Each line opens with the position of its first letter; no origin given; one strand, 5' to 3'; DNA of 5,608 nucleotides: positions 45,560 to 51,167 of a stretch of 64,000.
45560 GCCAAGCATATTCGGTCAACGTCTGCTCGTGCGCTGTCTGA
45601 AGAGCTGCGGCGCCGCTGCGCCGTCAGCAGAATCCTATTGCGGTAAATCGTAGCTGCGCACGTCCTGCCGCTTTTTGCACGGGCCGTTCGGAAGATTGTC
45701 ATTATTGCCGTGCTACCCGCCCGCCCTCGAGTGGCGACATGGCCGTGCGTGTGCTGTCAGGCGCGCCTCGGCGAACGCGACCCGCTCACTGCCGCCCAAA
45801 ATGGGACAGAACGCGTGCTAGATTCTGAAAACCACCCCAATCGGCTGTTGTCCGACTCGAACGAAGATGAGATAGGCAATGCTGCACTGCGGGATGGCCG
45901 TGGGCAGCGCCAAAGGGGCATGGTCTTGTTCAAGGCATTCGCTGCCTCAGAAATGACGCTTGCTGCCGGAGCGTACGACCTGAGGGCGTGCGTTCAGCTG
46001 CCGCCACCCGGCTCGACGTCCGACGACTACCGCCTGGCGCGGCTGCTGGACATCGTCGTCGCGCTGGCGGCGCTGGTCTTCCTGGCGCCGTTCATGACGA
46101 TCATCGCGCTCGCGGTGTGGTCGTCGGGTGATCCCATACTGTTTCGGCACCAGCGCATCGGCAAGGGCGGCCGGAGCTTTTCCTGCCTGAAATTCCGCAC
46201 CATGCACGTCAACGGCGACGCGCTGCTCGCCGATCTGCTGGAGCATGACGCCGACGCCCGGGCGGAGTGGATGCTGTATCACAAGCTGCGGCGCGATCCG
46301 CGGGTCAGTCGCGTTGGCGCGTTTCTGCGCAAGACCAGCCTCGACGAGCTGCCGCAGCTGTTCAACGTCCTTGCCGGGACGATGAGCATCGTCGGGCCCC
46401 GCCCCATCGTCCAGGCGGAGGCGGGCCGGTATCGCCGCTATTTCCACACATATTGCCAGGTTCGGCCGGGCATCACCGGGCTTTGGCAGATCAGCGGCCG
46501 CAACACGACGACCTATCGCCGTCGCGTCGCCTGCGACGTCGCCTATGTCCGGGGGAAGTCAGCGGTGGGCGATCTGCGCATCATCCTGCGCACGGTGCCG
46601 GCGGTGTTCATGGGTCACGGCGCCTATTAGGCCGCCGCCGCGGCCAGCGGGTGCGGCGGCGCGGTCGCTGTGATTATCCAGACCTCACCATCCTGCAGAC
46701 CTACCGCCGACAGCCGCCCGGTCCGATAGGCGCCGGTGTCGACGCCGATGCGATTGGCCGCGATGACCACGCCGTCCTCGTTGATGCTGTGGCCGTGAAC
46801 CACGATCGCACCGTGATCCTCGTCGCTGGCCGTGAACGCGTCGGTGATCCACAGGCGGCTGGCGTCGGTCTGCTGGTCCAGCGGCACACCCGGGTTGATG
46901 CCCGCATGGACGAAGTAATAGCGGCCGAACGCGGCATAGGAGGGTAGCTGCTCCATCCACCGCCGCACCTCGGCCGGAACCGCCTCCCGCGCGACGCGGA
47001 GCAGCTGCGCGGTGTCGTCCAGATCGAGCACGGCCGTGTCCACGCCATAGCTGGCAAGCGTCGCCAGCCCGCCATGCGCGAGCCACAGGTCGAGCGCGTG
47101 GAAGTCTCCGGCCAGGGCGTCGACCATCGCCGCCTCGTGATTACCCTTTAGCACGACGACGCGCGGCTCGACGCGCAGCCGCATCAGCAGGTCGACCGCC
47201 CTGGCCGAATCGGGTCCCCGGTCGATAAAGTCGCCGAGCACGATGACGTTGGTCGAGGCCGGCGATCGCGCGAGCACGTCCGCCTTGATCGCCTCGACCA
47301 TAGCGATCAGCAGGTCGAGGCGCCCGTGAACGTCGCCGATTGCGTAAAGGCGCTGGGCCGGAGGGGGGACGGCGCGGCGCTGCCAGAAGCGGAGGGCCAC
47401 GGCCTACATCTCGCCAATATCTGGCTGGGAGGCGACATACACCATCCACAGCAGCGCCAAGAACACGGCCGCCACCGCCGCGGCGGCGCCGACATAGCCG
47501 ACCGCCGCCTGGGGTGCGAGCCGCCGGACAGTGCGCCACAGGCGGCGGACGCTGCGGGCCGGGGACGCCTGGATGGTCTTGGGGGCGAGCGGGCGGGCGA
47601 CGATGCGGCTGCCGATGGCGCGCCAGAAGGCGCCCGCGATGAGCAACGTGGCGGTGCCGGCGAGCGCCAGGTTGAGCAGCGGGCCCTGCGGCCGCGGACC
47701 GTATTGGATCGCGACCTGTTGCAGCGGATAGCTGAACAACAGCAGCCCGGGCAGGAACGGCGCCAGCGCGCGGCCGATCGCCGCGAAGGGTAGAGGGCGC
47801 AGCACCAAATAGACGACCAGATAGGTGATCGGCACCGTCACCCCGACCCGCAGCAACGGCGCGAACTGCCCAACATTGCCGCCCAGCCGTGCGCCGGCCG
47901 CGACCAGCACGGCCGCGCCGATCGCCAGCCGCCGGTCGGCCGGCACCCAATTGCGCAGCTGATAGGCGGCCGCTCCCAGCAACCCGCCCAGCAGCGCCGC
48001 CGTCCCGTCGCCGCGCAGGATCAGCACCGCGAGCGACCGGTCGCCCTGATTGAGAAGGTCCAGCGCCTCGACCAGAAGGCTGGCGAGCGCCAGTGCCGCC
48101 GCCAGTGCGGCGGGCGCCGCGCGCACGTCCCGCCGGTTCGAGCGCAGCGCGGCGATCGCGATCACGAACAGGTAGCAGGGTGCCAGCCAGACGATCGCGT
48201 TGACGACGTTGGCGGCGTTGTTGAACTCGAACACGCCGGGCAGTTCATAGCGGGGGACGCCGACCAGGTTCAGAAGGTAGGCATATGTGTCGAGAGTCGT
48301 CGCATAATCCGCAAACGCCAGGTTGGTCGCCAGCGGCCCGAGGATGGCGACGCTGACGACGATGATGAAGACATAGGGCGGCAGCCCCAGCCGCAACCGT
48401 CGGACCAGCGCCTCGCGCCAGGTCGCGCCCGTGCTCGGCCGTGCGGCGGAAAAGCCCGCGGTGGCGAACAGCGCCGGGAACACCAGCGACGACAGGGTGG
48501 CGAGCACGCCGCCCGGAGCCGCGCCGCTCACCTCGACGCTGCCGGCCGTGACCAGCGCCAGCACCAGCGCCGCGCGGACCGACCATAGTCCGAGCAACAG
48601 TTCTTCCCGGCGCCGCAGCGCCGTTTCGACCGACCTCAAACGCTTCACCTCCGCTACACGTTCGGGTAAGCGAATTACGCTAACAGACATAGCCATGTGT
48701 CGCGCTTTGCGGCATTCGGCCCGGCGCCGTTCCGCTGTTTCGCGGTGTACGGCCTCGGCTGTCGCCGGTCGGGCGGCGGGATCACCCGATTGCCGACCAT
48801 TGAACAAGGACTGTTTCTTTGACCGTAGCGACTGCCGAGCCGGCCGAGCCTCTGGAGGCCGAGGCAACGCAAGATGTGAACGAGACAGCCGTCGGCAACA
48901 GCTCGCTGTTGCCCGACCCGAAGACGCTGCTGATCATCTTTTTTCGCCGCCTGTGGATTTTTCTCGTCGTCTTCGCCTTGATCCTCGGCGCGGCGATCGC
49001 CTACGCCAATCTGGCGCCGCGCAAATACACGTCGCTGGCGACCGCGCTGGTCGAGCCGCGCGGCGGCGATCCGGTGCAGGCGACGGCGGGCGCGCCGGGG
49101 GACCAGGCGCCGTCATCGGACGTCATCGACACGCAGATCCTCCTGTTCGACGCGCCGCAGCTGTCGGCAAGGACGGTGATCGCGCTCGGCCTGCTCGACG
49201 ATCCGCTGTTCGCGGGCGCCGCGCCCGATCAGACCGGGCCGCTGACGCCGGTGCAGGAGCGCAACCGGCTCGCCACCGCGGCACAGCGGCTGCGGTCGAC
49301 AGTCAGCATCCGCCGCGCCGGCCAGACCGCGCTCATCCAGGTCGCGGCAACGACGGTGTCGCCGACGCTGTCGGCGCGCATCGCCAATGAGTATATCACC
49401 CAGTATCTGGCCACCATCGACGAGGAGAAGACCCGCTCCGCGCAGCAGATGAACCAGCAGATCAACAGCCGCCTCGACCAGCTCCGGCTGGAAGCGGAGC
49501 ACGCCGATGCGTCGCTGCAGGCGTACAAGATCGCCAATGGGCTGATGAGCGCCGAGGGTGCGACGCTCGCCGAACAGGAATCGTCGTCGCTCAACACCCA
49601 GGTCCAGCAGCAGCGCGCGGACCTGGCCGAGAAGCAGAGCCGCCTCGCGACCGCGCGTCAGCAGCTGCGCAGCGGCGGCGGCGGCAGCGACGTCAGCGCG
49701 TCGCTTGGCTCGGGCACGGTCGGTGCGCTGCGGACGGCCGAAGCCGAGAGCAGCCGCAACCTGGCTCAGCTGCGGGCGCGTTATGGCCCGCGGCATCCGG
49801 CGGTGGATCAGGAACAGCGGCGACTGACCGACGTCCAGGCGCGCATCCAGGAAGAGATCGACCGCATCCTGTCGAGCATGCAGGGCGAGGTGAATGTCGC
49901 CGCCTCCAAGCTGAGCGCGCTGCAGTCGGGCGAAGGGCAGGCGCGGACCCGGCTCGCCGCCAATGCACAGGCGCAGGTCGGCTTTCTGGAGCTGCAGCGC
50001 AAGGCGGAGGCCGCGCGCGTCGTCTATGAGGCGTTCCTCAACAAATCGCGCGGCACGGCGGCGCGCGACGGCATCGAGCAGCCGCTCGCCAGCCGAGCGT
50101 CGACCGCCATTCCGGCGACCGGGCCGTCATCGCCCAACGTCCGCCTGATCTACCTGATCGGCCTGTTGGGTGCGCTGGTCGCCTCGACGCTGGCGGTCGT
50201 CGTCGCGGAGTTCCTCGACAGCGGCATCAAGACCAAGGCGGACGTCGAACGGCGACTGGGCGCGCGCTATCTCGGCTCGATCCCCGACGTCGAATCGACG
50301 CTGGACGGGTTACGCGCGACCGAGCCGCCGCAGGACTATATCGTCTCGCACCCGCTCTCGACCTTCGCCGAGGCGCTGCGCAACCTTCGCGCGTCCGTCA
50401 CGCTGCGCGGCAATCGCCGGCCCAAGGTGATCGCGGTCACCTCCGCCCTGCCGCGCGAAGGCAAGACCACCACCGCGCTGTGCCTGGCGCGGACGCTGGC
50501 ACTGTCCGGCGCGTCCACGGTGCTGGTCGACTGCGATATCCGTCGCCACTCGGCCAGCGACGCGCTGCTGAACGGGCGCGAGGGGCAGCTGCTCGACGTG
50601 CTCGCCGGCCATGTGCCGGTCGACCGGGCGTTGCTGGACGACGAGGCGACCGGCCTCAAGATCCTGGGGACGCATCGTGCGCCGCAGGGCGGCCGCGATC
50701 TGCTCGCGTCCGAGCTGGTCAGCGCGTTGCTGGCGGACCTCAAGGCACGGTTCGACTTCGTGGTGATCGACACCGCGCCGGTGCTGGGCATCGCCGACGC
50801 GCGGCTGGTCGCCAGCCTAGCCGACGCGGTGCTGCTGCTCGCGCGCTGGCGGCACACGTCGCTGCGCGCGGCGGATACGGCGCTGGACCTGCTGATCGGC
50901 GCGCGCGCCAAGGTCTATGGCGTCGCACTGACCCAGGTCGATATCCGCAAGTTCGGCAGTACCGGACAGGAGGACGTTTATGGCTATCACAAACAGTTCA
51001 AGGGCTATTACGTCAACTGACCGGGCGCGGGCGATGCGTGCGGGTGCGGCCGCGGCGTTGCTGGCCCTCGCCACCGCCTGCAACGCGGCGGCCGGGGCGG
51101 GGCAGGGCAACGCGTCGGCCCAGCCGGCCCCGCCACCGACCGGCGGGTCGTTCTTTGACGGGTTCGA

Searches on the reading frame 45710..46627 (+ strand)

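Call 18: search_protein_families(library=pfam, proteins=[window:45710-46627:+], max_evalue=0.001)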
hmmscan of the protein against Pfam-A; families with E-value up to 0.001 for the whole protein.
window:45710-46627:+ (306 aa): 1 family
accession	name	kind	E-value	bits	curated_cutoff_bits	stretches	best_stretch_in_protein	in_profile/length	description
PF02397.22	Bac_transf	-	2.7e-61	206.6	27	1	111-300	2-178/179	Bacterial sugar transferase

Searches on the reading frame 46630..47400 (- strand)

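Call 18: search_protein_families(library=pfam, proteins=[window:46630-47400:-], max_evalue=0.001)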
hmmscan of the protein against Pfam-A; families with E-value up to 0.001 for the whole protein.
window:46630-47400:- (257 aa): 1 family
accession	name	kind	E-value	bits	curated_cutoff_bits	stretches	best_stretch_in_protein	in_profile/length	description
PF00149.33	Metallophos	-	8.3e-15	56.2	21.5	1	17-208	2-159/191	Calcineurin-like phosphoesterase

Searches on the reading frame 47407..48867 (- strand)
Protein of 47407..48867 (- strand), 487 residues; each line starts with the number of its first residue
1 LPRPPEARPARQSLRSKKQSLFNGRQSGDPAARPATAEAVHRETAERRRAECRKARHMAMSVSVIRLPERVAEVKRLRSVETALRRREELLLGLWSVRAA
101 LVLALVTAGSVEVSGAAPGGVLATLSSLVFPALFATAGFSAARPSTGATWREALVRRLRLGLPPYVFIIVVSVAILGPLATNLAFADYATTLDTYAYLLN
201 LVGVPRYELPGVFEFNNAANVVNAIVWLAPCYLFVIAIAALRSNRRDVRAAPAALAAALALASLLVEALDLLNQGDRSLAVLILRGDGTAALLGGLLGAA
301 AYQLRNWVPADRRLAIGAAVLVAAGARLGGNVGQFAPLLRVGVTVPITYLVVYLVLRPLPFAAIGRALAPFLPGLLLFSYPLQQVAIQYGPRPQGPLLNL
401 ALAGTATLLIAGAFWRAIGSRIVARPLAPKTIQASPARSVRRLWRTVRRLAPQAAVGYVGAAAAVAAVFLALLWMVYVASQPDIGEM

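Call 49: search_protein_families(library=pfam, proteins=[window:47407-48867:-], max_evalue=0.001)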
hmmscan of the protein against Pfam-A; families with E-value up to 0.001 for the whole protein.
window:47407-48867:- (487 aa): 1 family
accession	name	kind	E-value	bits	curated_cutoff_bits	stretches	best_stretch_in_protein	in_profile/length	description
PF01757.29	Acyl_transf_3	-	0.00031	20.4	31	1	123-415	41-325/326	Acyltransferase domain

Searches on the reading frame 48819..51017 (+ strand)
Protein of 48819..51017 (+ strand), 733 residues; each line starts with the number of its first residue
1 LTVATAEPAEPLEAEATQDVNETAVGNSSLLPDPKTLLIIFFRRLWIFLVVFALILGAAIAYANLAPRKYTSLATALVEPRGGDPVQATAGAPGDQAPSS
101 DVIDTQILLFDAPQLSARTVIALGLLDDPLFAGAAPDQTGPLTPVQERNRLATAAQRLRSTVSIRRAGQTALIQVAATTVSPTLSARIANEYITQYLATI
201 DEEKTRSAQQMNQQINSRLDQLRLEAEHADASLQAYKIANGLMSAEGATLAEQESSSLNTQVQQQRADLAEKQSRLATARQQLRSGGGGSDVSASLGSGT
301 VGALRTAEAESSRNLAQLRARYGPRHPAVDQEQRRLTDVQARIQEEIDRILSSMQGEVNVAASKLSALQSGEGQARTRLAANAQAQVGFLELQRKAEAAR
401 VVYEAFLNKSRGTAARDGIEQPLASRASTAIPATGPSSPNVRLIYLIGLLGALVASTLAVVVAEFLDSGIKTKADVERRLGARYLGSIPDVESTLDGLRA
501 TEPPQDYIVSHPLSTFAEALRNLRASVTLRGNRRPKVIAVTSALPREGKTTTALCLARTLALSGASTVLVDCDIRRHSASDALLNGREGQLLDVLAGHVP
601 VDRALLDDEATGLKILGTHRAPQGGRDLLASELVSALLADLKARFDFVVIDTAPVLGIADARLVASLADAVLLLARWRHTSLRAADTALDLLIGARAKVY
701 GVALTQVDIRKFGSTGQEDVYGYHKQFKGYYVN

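Call 49: search_protein_families(library=pfam, proteins=[window:48819-51017:+], max_evalue=0.001)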
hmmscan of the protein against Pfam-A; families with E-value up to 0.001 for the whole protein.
window:48819-51017:+ (733 aa): 5 families
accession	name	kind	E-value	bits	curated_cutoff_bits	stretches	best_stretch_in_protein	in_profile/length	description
PF13614.12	AAA_31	-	1.8e-10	41.5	27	1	536-676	2-148/177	AAA domain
PF01656.29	CbiA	-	2.9e-06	27.7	25.4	1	547-680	10-54/125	CobQ/CobB/MinD/ParA nucleotide binding domain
PF02706.20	Wzz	-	1.4e-05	25.8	25.5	1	37-119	8-87/91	Chain length determinant protein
PF09140.17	MipZ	-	3.2e-05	23.8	20.7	1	547-671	12-125/262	ATPase MipZ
PF10609.15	ParA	-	8.8e-05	22.5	27.1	1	536-702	4-170/246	NUBPL iron-transfer P-loop NTPase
